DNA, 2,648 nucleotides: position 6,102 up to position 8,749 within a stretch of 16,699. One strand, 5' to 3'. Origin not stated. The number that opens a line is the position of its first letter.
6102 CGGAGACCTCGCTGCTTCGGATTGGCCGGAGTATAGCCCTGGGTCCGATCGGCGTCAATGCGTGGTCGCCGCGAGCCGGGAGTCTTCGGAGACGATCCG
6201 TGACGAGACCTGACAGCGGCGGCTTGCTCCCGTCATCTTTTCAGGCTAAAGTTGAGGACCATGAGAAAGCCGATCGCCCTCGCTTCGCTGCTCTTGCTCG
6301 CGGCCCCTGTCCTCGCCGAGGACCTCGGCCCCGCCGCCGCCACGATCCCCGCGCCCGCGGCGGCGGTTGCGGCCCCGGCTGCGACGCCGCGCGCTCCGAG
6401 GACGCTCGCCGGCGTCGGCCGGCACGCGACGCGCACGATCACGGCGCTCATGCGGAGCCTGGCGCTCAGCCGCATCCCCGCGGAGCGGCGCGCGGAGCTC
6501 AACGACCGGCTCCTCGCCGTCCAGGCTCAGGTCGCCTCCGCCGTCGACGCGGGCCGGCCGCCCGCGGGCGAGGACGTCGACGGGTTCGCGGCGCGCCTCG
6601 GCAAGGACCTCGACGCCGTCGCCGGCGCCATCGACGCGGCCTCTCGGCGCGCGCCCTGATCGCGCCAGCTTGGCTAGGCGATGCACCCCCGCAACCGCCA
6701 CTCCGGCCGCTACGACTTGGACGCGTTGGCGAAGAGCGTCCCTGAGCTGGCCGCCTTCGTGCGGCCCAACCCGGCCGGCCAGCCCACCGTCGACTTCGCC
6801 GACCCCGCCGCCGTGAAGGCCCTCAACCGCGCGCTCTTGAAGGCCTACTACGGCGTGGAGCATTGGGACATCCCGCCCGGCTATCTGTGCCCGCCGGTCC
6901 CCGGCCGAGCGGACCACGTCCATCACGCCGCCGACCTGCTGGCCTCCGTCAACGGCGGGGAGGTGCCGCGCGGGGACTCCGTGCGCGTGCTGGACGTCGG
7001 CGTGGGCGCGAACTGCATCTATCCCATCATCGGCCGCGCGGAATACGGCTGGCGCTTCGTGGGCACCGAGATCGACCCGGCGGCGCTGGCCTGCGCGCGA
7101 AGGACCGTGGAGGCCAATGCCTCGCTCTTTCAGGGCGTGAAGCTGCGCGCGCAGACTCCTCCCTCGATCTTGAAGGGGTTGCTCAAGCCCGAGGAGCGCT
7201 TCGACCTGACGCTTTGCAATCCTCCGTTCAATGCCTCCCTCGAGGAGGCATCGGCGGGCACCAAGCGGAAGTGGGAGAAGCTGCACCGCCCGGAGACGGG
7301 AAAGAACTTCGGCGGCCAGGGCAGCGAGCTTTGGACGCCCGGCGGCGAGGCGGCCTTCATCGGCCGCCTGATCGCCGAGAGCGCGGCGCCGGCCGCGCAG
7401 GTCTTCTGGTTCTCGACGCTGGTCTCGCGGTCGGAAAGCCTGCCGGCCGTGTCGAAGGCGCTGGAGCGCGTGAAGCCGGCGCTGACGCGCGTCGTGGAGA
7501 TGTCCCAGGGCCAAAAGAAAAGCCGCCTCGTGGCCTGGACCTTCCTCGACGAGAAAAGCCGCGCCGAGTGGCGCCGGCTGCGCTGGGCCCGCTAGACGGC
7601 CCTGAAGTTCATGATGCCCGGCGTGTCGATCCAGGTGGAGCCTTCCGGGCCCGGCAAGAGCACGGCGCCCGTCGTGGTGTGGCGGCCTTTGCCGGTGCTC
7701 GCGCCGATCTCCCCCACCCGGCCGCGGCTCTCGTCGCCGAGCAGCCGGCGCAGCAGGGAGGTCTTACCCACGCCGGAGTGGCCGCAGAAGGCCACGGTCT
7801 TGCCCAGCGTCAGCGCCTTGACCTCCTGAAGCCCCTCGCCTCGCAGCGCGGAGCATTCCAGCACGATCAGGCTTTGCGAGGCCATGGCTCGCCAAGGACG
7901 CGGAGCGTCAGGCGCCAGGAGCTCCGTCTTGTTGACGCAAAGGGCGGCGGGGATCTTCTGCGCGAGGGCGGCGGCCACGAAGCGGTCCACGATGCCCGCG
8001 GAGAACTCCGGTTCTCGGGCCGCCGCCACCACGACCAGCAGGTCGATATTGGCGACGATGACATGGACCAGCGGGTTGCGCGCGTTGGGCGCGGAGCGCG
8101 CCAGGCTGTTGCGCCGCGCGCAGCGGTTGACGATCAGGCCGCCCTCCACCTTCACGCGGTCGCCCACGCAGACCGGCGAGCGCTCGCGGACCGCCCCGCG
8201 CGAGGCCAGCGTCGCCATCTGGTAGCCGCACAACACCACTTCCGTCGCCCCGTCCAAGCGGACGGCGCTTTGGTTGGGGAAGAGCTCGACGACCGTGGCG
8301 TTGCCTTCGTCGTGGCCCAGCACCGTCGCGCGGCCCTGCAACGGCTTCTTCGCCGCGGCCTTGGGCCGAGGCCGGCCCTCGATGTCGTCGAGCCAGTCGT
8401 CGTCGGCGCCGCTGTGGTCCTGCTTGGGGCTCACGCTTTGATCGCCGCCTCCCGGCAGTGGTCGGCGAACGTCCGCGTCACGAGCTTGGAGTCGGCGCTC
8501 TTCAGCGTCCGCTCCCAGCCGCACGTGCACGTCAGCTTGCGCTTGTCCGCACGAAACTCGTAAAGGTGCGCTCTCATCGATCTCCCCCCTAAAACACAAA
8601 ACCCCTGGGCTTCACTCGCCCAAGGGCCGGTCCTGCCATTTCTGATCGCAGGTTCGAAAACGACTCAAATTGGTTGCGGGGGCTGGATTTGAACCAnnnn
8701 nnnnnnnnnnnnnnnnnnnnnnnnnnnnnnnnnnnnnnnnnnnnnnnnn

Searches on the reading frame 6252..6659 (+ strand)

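Call 10: search_protein_families(library=pfam, proteins=[window:6252-6659:+], max_evalue=0.01)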
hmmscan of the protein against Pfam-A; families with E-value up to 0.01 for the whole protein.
window:6252-6659:+ (135 aa): 1 family
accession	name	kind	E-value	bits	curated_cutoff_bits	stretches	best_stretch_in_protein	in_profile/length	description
PF12477.13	TraW_N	-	0.0094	16.4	22.7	1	8-26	3-21/30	Sex factor F TraW protein N terminal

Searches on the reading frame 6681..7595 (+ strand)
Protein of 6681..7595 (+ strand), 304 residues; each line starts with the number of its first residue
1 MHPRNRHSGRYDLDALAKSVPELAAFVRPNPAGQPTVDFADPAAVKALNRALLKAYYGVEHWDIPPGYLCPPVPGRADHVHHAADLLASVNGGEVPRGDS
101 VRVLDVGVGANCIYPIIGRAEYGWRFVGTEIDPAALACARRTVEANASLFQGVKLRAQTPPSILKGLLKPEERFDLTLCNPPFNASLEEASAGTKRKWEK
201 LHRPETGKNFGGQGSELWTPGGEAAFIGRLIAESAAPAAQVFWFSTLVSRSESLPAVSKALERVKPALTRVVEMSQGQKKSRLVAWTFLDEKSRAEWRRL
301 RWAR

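Call 10: search_protein_families(library=pfam, proteins=[window:6681-7595:+], max_evalue=0.01)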
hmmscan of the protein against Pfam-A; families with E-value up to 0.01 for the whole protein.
window:6681-7595:+ (304 aa): 3 families
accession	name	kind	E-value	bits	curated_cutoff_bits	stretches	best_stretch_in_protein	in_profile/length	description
PF05971.18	Methyltransf_10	-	1.7e-112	376.1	23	1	1-290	7-299/299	RNA methyltransferase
PF05175.20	MTS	-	1.2e-06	28.7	23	1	99-189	31-114/170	Methyltransferase small domain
PF08242.18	Methyltransf_12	-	0.0052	17.9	30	0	104-180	1-72/98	Methyltransferase domain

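Call 65: find_encoding_contigs(protein=window:6681-7595:+, flank=10000, max_places=10)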
Protein window:6681-7595:+ (304 aa): no gene with exactly this product is on record in the collection.

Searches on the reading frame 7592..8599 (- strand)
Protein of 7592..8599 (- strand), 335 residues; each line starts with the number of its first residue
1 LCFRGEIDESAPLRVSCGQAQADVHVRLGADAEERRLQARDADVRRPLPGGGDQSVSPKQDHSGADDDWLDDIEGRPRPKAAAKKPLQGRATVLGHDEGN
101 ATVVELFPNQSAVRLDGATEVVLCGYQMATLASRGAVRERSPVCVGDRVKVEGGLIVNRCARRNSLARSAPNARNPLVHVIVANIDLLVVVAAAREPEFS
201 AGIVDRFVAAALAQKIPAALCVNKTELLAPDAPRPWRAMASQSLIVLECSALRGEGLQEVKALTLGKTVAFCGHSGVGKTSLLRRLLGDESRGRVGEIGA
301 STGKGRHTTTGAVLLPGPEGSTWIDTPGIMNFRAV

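Call 10: search_protein_families(library=pfam, proteins=[window:7592-8599:-], max_evalue=0.01)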
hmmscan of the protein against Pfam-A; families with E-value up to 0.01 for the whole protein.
window:7592-8599:- (335 aa): 4 families
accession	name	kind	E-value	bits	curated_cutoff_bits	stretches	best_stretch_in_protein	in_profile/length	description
PF03193.22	RsgA_GTPase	-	2.4e-39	135.4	30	1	161-332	3-171/174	RsgA GTPase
PF01926.29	MMR_HSR1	-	4e-06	27.4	21.9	1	268-330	1-57/113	50S ribosome-binding GTPase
PF00005.33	ABC_tran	-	0.00068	20.7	25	1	264-298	9-42/137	ABC transporter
PF13671.12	AAA_33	-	0.001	19.8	27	0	270-290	3-23/143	AAA domain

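Call 11: find_encoding_contigs(protein=window:7592-8599:-, flank=10000, max_places=10)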
Protein window:7592-8599:- (335 aa): no gene with exactly this product is on record in the collection.

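Call 13: find_related_loci(query=window:7592-8599:-, collection=genome_contigs, flank=10000)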
Query window:7592-8599:- (335 aa) in genome_contigs; peptide patterns used: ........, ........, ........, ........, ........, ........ (x = any residue, [..] = any of these).
101 stretches matched a pattern; 52 encode a relative of the query (tblastn E <= 1e-3); 52 distinct loci.
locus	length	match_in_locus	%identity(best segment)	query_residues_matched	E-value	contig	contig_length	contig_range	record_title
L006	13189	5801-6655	72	50-334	9e-131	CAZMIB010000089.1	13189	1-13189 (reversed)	MAG TPA_asm: uncultured Elusimicrobia sp. isolate binchicken_co185_179 genome assembly, contig: NODE_7266_length_13189_c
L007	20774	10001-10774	76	77-334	1e-125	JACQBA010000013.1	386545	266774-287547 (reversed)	MAG: Elusimicrobia bacterium isolate NC_groundwater_930_Pr1_S-0.2um_66_35 Montesol18-Sp2_coassembly_scaffold_369174, who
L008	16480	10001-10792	72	68-332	4e-119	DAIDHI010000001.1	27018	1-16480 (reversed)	MAG TPA_asm: Elusimicrobia bacterium isolate clean341 k141_885813, whole genome shotgun sequence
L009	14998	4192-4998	68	61-332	2e-110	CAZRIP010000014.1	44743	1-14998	MAG TPA_asm: uncultured Elusimicrobia sp. isolate binchicken_co54_389 genome assembly, contig: NODE_1390_length_44743_co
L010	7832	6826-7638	64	64-335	6e-108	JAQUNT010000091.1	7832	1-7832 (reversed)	MAG: Elusimicrobia bacterium isolate STD1_184 NODE_29896_length_7832_cov_2.393251_Sandtown_D1, whole genome shotgun sequ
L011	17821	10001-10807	62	66-335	7e-107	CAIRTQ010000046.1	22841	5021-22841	MAG: uncultured Elusimicrobia bacterium isolate MJ-2014_bin-0981 genome assembly, contig: bin-0981:046/158, whole genome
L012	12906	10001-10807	63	66-335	3e-106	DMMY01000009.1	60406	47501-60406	MAG TPA_asm: Elusimicrobia bacterium isolate UBA9628 contig_233, whole genome shotgun sequence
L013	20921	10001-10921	58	30-335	5e-106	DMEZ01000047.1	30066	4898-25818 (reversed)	MAG TPA_asm: Elusimicrobia bacterium isolate UBA9639 contig_1406, whole genome shotgun sequence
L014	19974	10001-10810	62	65-335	3e-105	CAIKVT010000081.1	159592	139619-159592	MAG: uncultured Elusimicrobia bacterium isolate MJ-time_bin-0941 genome assembly, contig: bin-0941:81/84, whole genome s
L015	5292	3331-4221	57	29-332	4e-102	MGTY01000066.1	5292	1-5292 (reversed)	MAG: Elusimicrobia bacterium GWA2_69_24 gwa2_scaffold_29588, whole genome shotgun sequence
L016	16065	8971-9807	61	56-335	5e-99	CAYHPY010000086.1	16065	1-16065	MAG TPA_asm: uncultured Elusimicrobia bacterium isolate ERP119705_co15_38 genome assembly, contig: NODE_3835_length_1606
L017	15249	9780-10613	58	56-335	2e-97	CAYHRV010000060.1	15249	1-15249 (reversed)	MAG TPA_asm: uncultured Elusimicrobia bacterium isolate ERP119705_co15_213 genome assembly, contig: NODE_4200_length_152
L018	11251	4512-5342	58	56-335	4e-97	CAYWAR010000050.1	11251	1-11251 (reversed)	MAG TPA_asm: uncultured Elusimicrobia sp. isolate binchicken_co248_100 genome assembly, contig: NODE_7729_length_11251_c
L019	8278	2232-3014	62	74-335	7e-97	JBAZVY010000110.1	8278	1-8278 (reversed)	MAG: Elusimicrobiota bacterium isolate SO_2017_GW1_264 NODE_32373_length_8278_cov_0.789842_OW334_2017, whole genome shot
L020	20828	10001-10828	59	58-335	5e-99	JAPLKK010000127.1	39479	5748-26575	MAG: Elusimicrobia bacterium isolate LacPavin_0818_WC55_MAG_67_8 LacPavin_0818_WC55_scaffold_518970, whole genome shotgu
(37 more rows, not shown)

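Call 66: find_homologous_proteins(query=window:7592-8599:-, max_evalue=1e-80)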
Query window:7592-8599:- (335 aa): 101 proteins with E <= 1e-80 among 8000 candidates.
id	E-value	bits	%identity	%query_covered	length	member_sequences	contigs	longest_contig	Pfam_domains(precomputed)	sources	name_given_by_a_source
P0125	2.5e-179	614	100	84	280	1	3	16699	PF01926.30,PF03193.23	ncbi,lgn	-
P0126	2.6e-152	525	85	84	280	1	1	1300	PF01926.30,PF03193.23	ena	-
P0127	5.8e-136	471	78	82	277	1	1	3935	PF01926.30,PF03193.23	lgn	-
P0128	1.3e-135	470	78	81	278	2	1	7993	PF01926.30,PF03193.23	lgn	-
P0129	1.5e-133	463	77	82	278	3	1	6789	PF01926.30,PF03193.23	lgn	-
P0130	7.0e-132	458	77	81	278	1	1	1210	PF01926.30,PF03193.23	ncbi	-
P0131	1.3e-130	454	76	81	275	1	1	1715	PF01926.30,PF03193.23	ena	-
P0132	5.8e-130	451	76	82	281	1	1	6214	PF01926.30,PF03193.23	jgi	jgi:ribosome biogenesis GTPase / thiamine phosphate phosphatase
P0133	3.8e-127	442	73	82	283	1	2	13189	PF01926.30,PF03193.23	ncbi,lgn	-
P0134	1.8e-125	437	76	77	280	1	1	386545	PF01926.30,PF03193.23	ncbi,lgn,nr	ncbi:MAG: ribosome small subunit-dependent GTPase A [Elusimicrobia bacterium]|nr:ribosome small subu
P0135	7.4e-120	418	68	82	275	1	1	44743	PF01926.30,PF03193.23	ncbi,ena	-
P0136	4.4e-119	416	68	82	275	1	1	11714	PF01926.30,PF03193.23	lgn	-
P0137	5.1e-119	415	70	83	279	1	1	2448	PF01926.30,PF03193.23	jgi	jgi:ribosome small subunit-dependent GTPase A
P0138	2.2e-118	413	67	81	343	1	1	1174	PF01926.30,PF03193.23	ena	-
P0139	3.6e-118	413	73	77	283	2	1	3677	PF01926.30,PF03193.23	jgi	-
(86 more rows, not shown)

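Call 67: find_encoding_contigs(protein=P0128, flank=10000, max_places=3)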
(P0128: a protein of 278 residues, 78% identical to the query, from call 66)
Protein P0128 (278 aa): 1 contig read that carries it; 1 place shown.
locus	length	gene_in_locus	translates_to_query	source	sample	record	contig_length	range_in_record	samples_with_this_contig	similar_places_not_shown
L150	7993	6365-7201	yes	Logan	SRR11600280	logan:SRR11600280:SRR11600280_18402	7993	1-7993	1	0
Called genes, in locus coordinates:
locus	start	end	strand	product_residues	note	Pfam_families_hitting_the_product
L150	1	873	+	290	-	?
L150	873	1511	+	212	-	PF01730:UreF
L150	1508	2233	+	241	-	PF02492:cobW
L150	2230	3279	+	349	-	-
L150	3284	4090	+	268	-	PF00795:CN_hydrolase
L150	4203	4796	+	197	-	-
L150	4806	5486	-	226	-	PF04474:DUF554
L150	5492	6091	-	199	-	-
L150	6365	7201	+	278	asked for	PF03193:RsgA_GTPase, PF01926:MMR_HSR1 (weak)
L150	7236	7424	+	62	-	-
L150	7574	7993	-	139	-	?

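Call 68: find_encoding_contigs(protein=P0129, flank=10000, max_places=3)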
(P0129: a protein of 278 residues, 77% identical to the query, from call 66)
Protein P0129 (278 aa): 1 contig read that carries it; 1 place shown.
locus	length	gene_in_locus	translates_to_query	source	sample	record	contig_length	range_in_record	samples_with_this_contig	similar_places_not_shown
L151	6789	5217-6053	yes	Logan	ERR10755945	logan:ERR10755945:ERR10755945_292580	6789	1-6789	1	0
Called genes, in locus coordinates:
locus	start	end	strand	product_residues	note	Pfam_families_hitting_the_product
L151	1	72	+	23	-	?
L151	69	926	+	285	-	PF00795:CN_hydrolase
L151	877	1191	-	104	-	-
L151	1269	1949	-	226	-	PF04474:DUF554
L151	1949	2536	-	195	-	-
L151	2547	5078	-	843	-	-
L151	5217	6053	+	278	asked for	PF03193:RsgA_GTPase, PF01926:MMR_HSR1 (weak)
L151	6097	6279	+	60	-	-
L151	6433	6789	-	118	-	?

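Call 69: find_encoding_contigs(protein=P0126, flank=10000, max_places=3)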
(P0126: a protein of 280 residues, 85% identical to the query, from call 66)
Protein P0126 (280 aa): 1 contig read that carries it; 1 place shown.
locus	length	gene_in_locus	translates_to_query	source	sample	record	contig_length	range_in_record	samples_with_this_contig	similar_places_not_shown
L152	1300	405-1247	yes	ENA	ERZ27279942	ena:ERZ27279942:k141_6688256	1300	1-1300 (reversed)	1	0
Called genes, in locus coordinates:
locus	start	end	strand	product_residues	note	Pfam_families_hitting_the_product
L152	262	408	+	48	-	-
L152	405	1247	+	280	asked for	PF03193:RsgA_GTPase, PF01926:MMR_HSR1 (weak)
